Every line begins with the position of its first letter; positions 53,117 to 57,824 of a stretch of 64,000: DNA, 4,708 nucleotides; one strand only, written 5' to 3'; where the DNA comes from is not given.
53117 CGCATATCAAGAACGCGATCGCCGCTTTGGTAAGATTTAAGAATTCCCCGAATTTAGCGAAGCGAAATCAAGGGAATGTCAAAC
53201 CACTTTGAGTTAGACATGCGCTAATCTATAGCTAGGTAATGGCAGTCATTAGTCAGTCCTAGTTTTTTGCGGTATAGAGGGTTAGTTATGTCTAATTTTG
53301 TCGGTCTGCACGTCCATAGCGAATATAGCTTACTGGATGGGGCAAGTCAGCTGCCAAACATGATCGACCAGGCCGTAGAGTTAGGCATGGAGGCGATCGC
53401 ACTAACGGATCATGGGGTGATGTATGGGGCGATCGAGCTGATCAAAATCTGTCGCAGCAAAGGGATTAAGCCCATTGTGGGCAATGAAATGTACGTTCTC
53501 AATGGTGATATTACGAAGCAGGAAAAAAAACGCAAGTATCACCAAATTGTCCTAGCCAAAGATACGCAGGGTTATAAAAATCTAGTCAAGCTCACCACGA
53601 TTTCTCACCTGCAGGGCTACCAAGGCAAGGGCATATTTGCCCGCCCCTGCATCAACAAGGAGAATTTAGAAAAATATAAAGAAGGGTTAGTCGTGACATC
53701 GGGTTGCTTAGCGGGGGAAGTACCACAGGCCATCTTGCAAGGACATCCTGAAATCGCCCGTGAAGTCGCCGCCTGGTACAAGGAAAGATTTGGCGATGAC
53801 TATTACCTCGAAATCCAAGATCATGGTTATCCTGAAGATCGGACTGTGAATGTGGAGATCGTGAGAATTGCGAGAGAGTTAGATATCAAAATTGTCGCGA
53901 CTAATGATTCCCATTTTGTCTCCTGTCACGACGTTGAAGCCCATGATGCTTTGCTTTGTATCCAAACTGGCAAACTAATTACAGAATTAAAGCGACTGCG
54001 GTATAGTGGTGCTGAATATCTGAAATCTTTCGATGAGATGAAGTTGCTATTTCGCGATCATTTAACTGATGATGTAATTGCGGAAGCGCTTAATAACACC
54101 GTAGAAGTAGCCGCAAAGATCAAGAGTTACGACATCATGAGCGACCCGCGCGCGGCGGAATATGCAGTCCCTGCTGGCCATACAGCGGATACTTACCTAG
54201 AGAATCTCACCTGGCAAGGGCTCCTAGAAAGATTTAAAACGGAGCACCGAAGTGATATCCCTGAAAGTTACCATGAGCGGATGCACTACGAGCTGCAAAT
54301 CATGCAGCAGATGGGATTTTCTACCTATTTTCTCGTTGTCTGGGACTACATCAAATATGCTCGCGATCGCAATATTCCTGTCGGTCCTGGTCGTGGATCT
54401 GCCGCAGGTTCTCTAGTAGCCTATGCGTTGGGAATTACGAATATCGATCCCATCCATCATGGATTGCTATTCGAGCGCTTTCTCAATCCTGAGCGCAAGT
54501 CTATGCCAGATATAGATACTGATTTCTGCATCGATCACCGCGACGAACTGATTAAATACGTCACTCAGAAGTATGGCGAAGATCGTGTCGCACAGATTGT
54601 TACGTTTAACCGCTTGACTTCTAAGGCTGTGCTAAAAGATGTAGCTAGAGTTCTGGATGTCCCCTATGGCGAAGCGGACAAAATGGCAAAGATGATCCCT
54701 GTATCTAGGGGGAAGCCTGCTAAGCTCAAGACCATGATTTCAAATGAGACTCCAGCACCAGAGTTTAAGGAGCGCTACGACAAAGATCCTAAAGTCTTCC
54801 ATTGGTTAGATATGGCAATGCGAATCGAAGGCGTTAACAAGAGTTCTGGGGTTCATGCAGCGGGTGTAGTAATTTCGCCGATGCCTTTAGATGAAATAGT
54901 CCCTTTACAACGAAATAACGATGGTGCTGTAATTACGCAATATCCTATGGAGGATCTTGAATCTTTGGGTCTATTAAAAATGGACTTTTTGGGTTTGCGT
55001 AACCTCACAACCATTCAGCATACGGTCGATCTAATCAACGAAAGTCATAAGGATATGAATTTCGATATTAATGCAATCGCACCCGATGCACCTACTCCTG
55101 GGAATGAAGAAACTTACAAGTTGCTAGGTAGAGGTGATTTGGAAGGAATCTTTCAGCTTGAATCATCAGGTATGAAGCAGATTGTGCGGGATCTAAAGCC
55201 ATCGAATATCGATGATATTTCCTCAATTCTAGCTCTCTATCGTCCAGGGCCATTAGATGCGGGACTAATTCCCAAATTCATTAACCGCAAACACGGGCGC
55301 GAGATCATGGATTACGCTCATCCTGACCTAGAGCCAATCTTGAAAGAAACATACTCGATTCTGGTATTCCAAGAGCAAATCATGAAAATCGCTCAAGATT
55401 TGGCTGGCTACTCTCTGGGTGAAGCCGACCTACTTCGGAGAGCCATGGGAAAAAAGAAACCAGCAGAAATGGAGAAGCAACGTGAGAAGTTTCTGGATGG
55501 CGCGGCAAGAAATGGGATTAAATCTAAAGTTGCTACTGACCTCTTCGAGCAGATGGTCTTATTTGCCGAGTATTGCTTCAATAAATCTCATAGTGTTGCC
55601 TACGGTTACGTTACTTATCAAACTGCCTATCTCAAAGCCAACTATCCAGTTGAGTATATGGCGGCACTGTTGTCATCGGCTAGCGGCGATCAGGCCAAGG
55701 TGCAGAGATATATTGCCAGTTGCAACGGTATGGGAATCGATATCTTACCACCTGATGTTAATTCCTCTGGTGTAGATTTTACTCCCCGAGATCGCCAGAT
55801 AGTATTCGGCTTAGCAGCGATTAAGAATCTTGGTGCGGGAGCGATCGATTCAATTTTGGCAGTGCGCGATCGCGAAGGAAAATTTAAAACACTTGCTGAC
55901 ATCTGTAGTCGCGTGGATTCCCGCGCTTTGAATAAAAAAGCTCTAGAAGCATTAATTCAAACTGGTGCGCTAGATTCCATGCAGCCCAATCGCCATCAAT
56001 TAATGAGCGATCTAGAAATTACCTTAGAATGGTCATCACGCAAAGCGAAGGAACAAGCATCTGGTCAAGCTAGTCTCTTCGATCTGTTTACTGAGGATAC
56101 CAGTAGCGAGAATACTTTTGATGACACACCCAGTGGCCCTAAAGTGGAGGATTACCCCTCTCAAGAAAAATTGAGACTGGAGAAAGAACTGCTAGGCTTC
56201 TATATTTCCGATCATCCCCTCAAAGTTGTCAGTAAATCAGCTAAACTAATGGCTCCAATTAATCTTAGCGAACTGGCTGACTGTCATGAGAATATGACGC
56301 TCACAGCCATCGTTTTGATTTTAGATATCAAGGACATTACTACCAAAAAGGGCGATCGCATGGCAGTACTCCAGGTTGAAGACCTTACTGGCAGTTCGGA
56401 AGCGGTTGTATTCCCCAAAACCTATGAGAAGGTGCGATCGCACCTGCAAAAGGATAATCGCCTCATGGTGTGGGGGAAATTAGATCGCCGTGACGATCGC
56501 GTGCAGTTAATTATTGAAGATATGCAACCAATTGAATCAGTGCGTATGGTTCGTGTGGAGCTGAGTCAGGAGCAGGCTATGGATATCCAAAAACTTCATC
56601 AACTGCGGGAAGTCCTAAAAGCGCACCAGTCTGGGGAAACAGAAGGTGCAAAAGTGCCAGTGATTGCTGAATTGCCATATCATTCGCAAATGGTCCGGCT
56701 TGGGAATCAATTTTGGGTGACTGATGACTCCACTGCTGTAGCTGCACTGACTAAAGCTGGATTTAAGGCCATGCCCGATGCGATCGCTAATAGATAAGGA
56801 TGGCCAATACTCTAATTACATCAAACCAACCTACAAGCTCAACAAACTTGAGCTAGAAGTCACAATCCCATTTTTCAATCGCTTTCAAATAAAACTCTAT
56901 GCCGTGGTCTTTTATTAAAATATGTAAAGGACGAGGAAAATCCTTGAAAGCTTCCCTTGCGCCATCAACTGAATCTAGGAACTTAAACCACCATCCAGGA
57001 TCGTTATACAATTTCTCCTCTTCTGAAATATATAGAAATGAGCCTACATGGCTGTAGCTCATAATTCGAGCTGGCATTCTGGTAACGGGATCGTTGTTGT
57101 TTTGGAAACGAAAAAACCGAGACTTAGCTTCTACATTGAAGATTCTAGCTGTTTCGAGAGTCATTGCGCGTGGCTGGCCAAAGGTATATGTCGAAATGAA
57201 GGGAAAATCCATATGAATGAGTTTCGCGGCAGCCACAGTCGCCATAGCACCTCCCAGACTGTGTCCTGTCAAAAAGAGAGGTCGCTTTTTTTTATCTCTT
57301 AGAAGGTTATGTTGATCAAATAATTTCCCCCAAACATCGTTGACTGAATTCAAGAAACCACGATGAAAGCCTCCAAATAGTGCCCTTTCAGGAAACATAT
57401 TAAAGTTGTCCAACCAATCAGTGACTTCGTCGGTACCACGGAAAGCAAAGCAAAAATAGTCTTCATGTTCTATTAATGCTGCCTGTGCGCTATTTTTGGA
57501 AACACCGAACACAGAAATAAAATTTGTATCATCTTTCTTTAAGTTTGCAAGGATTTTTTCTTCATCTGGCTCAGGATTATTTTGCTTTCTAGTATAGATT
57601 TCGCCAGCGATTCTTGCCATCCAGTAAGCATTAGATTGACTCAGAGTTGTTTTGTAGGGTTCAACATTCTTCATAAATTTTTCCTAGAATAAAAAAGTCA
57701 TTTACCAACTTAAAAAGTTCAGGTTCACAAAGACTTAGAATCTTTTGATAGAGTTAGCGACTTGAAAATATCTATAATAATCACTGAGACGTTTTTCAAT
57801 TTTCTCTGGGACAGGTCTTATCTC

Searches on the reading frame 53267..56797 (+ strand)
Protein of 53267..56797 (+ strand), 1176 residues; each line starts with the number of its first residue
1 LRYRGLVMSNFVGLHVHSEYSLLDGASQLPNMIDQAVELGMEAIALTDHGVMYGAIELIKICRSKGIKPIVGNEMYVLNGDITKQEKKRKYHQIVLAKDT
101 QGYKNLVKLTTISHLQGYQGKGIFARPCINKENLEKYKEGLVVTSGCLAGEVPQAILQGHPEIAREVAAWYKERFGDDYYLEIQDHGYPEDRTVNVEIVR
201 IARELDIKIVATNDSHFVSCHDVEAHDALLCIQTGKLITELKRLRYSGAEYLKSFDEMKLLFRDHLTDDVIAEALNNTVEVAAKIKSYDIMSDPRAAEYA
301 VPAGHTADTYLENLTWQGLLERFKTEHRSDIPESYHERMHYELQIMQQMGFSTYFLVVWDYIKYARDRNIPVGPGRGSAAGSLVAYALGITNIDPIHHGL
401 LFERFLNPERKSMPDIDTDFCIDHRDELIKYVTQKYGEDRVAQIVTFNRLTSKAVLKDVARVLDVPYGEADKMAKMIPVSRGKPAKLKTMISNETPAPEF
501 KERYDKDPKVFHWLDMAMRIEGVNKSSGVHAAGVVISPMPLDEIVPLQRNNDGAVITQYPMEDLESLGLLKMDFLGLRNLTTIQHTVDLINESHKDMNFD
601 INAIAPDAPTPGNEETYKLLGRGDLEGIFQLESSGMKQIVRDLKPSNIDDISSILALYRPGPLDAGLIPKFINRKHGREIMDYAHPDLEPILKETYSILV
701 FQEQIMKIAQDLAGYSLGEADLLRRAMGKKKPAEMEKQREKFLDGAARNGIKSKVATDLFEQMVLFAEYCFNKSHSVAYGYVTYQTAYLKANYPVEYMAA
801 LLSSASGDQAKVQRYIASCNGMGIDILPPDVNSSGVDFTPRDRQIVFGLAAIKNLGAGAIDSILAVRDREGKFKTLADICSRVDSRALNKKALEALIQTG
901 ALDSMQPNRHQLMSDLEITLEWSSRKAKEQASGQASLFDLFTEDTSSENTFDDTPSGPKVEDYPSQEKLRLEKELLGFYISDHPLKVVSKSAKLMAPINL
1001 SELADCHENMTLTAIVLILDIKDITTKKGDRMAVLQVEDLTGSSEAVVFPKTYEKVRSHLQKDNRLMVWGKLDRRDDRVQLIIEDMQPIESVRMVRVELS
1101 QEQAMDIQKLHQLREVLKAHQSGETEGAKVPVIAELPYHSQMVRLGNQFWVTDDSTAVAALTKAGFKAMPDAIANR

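Call 23: search_protein_families(library=pfam, max_evalue=0.000001, proteins=[window:53267-56797:+])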
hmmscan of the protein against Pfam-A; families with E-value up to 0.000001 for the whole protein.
window:53267-56797:+ (1176 aa): 5 families
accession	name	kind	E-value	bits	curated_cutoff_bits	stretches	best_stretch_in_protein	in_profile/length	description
PF07733.18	DNA_pol3_alpha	-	1.6e-99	333.2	23.9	1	310-576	2-260/260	Bacterial DNA polymerase III alpha NTPase domain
PF17657.6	DNA_pol3_finger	-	5.7e-61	205.1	22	1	579-750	1-166/166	Bacterial DNA polymerase III alpha subunit finger domain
PF02811.25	PHP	-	1.1e-49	169.3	26.4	1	14-186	2-164/164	PHP domain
PF14579.12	HHH_6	-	1.8e-30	105.4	25.6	1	823-912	1-90/90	Helix-hairpin-helix motif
PF01336.31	tRNA_anti-codon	-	2.5e-11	43.8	27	1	1023-1089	9-75/75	OB-fold nucleic acid binding domain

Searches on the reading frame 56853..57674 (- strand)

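Call 23: search_protein_families(library=pfam, max_evalue=0.000001, proteins=[window:56853-57674:-])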
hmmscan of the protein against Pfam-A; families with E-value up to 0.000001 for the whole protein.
window:56853-57674:- (273 aa): 1 family
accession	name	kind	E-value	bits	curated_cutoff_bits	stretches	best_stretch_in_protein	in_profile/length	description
PF01764.32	Lipase_3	-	3.7e-24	85.6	22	1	76-203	2-138/140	Lipase (class 3)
